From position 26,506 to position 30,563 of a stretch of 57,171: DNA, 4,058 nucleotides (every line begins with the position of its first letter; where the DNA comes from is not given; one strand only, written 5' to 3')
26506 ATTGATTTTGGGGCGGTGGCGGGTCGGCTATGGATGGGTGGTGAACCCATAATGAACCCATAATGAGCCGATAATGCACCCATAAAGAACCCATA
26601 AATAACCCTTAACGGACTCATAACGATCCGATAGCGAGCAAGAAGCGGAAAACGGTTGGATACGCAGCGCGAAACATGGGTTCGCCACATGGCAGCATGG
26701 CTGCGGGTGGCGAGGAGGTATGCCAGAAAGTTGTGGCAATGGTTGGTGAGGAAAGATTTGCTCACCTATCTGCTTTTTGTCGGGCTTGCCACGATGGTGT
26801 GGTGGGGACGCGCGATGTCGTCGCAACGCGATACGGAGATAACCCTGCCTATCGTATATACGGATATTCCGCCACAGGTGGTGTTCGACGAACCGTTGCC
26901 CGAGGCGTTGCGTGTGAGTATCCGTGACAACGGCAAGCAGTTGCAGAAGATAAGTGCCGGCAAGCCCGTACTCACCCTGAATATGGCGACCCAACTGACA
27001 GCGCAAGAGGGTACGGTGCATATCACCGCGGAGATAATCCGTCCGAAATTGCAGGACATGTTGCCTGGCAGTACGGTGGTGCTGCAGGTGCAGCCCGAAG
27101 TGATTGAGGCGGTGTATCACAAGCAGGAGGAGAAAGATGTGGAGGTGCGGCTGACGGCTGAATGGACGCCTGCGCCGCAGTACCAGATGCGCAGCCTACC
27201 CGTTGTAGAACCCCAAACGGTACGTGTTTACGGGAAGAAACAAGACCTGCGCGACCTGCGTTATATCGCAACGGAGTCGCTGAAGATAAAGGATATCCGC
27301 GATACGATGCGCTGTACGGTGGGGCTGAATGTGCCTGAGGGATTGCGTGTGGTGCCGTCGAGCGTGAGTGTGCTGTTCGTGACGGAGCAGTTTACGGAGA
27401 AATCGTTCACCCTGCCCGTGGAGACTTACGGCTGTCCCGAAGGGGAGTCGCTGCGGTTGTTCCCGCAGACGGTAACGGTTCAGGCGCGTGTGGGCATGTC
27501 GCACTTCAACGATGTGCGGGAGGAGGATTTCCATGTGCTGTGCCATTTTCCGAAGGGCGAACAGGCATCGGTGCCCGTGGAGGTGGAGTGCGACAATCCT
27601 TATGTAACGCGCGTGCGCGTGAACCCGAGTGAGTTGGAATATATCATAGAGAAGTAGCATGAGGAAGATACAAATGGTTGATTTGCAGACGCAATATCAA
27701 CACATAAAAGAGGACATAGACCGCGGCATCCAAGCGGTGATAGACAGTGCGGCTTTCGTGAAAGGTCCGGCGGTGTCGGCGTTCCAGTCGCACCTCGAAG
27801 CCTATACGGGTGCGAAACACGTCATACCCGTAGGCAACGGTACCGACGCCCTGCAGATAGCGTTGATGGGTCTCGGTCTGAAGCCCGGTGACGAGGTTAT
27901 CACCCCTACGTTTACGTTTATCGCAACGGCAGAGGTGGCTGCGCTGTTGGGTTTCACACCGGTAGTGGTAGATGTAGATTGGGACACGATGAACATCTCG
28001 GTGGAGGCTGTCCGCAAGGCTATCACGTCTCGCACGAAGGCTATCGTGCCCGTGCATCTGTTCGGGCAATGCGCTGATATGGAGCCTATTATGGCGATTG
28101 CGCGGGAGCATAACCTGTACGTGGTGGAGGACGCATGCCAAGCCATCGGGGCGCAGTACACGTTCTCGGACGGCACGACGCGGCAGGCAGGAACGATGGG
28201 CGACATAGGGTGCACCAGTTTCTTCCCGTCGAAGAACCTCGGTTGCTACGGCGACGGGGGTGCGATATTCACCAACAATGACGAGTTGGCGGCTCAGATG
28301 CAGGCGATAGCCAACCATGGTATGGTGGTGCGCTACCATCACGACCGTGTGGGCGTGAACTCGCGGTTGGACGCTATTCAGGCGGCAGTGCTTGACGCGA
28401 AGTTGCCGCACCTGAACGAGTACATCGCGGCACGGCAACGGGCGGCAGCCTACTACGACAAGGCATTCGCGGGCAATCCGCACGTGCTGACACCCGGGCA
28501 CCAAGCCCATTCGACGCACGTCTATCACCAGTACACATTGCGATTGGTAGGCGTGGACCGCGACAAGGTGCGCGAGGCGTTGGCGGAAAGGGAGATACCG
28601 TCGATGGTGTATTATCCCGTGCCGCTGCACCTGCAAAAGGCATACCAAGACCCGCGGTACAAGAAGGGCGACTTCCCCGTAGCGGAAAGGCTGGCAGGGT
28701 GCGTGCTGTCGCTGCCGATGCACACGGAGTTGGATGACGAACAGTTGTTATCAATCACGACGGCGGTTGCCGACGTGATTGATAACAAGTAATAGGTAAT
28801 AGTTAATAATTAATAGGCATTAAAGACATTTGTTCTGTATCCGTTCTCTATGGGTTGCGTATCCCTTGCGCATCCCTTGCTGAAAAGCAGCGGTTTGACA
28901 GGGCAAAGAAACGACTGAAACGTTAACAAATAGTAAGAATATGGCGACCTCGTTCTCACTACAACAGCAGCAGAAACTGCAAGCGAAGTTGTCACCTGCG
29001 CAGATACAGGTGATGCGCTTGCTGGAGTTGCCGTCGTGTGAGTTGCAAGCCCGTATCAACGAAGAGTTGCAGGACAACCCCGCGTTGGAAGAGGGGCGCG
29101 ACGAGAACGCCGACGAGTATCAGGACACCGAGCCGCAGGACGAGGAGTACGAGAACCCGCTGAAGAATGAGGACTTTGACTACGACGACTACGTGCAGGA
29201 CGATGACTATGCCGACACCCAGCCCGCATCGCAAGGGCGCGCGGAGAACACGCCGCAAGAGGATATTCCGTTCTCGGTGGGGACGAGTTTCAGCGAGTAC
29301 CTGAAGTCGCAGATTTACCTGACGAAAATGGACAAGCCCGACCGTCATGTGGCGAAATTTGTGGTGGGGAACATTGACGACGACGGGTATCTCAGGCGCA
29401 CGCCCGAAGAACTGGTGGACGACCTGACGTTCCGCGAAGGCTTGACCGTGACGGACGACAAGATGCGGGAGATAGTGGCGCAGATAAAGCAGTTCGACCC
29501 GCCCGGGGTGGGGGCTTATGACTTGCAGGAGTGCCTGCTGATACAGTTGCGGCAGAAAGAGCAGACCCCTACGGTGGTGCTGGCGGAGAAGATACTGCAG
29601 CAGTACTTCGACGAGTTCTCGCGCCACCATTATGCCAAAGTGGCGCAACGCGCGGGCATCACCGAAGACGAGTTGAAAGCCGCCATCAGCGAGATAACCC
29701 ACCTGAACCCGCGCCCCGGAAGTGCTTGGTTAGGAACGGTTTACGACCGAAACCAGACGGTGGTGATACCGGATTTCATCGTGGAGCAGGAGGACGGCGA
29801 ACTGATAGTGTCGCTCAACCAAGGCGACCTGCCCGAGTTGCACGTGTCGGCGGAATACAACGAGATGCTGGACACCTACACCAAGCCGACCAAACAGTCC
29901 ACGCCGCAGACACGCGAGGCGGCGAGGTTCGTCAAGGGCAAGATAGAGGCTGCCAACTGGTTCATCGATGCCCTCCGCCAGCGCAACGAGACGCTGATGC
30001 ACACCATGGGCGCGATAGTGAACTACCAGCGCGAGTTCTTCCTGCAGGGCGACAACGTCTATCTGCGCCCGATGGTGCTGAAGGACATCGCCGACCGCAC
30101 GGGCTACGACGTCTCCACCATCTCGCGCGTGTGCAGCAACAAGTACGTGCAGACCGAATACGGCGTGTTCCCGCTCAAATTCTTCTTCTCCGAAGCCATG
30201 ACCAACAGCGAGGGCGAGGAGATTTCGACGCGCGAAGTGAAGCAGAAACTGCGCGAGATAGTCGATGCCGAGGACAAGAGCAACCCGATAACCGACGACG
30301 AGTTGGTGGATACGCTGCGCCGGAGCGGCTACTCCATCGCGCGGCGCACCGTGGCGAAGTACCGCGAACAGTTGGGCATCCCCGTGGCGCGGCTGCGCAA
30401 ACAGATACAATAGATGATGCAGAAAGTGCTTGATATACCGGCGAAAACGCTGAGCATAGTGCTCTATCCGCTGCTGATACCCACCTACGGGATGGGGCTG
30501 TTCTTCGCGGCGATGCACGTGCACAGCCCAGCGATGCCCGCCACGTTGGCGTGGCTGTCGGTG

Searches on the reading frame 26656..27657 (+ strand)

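Call 41: search_protein_families(library=pfam, proteins=[window:26656-27657:+])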
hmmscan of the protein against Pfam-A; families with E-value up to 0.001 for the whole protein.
window:26656-27657:+ (333 aa): 1 family
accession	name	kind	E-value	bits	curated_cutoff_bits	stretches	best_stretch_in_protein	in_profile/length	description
PF07949.17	YbbR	-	1.4e-10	41.7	22.3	1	171-239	11-79/81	YbbR-like protein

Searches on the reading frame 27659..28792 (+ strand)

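Call 41: search_protein_families(library=pfam, proteins=[window:27659-28792:+])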
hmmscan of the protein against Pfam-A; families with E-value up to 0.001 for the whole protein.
window:27659-28792:+ (377 aa): 5 families
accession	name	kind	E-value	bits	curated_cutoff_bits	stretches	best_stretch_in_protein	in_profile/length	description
PF01041.23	DegT_DnrJ_EryC1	-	1.9e-118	396.2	19.8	1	16-370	3-359/360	DegT/DnrJ/EryC1/StrS aminotransferase family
PF00155.27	Aminotran_1_2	-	1.4e-12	47.9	19.7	1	53-262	66-279/361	Aminotransferase class I and II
PF01212.27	Beta_elim_lyase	-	5e-10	39.6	27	1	22-261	17-221/288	Beta-eliminating lyase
PF00266.25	Aminotran_5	-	2.2e-07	30.6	21.5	1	52-165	61-182/371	Aminotransferase class-V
PF01053.26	Cys_Met_Meta_PP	-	8.1e-07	28.4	27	1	36-162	51-177/381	Cys/Met metabolism PLP-dependent enzyme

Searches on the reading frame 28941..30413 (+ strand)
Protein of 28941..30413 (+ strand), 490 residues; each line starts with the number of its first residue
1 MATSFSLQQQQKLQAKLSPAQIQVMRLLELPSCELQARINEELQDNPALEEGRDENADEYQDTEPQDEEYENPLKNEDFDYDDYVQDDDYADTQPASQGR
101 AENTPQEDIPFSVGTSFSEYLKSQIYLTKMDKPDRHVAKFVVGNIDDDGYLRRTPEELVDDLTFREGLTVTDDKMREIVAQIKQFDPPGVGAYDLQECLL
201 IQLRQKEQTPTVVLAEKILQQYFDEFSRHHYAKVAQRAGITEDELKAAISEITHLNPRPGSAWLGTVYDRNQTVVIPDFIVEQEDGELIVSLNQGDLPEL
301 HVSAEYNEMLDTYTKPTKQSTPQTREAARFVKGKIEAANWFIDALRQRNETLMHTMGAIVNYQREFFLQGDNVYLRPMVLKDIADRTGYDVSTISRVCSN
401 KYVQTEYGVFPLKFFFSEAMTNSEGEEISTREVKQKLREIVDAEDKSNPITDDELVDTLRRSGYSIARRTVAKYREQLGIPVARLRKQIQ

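Call 41: search_protein_families(library=pfam, proteins=[window:28941-30413:+])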
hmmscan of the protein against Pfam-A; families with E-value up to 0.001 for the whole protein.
window:28941-30413:+ (490 aa): 3 families
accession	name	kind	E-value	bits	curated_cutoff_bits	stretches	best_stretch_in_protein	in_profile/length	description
PF04963.19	Sigma54_CBD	-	1.5e-55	188.2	22.9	1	115-306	10-185/185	Sigma-54 factor, core binding domain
PF04552.19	Sigma54_DBD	-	2.3e-53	180.6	22.8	1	330-488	3-160/160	Sigma-54, DNA binding domain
PF00309.25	Sigma54_AID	-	5.9e-13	48.9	23.8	1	6-51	1-46/46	Sigma-54 factor, Activator interacting domain (AID)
